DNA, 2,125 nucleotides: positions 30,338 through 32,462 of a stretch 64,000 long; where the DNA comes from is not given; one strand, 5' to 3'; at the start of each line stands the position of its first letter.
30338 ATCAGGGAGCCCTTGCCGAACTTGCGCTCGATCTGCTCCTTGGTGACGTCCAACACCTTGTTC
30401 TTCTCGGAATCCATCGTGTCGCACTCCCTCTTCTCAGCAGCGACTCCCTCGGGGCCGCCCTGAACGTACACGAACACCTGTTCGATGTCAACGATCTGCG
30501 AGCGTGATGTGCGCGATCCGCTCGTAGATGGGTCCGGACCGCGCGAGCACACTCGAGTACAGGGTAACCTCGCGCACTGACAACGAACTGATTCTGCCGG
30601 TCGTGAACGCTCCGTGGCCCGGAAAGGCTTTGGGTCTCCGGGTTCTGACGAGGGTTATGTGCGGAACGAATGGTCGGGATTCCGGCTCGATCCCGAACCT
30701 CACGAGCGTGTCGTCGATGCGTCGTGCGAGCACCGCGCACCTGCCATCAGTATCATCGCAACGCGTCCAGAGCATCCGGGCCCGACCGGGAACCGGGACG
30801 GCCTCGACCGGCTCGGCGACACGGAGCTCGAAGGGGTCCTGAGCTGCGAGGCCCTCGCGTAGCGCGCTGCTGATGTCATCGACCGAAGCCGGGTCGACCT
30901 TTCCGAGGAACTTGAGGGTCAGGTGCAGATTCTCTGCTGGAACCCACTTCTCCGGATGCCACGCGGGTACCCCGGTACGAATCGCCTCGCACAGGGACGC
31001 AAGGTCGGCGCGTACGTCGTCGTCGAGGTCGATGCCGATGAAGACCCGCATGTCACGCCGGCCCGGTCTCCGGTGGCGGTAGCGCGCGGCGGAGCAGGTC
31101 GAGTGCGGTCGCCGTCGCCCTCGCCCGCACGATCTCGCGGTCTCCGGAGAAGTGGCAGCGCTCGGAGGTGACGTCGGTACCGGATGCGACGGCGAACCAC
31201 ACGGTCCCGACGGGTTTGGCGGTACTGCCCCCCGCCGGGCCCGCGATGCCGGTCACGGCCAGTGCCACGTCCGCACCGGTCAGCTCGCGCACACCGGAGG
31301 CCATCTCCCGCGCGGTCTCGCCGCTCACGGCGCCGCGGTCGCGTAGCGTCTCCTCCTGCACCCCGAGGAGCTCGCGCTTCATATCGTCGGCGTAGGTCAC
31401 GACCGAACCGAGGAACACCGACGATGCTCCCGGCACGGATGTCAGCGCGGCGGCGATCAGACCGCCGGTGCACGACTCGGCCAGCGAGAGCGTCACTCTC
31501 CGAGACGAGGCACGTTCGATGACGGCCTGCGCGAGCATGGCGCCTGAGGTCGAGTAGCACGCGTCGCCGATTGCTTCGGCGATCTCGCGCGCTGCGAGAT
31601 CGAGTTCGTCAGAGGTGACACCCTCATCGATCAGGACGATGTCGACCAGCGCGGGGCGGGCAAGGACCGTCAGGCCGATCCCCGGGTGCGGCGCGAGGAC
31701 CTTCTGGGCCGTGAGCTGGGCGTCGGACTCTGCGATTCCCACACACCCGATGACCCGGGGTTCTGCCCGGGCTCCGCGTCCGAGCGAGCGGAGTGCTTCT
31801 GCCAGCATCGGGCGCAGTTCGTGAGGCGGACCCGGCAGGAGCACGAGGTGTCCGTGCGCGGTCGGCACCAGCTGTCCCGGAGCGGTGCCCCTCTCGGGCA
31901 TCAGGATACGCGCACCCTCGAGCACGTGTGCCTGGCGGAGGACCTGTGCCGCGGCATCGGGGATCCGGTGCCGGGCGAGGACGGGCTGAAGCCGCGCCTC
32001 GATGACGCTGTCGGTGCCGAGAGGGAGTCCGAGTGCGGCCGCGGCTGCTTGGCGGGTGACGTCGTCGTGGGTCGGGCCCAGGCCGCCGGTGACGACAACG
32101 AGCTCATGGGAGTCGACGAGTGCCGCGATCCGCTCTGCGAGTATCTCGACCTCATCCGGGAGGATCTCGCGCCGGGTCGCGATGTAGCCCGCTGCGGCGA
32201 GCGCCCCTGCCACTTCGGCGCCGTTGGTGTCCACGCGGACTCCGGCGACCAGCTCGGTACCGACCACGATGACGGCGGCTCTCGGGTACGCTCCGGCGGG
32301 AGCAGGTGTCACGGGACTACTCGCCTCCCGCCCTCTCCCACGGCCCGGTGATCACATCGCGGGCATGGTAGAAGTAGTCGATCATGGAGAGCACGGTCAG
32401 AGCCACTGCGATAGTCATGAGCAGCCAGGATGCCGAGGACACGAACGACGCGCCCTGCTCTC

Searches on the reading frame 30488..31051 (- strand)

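Call 45: search_protein_families(library=pfam, proteins=[window:30488-31051:-])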
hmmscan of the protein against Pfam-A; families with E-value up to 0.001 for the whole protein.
window:30488-31051:- (187 aa): 2 families
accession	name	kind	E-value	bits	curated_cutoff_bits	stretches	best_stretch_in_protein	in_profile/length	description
PF02834.22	LigT_PEase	-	2.6e-22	79.2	23.3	2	8-80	2-73/87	LigT like Phosphoesterase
PF13563.12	2_5_RNA_ligase2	-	1.1e-11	45.5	27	1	33-143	17-122/152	2'-5' RNA ligase superfamily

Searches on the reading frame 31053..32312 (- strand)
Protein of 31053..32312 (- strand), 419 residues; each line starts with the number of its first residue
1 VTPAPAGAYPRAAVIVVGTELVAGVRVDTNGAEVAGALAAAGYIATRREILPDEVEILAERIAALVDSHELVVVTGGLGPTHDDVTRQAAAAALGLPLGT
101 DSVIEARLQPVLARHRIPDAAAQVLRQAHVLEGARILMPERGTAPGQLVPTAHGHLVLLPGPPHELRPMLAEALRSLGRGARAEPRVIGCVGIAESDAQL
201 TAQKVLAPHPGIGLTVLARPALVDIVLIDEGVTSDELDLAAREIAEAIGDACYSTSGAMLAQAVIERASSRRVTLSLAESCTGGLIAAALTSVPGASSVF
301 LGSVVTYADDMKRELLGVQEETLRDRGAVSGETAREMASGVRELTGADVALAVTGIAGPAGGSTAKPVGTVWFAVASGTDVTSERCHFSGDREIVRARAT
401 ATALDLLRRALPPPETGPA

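Call 45: search_protein_families(library=pfam, proteins=[window:31053-32312:-])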
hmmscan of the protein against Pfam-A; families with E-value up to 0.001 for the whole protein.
window:31053-32312:- (419 aa): 2 families
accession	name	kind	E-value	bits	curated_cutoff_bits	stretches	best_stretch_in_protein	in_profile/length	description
PF02464.23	CinA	-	4.3e-57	192.5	23.5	1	260-411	4-155/155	Competence-damaged protein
PF00994.29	MoCF_biosynth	-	2.8e-27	95.6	26.6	1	13-174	1-138/144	Probable molybdopterin binding domain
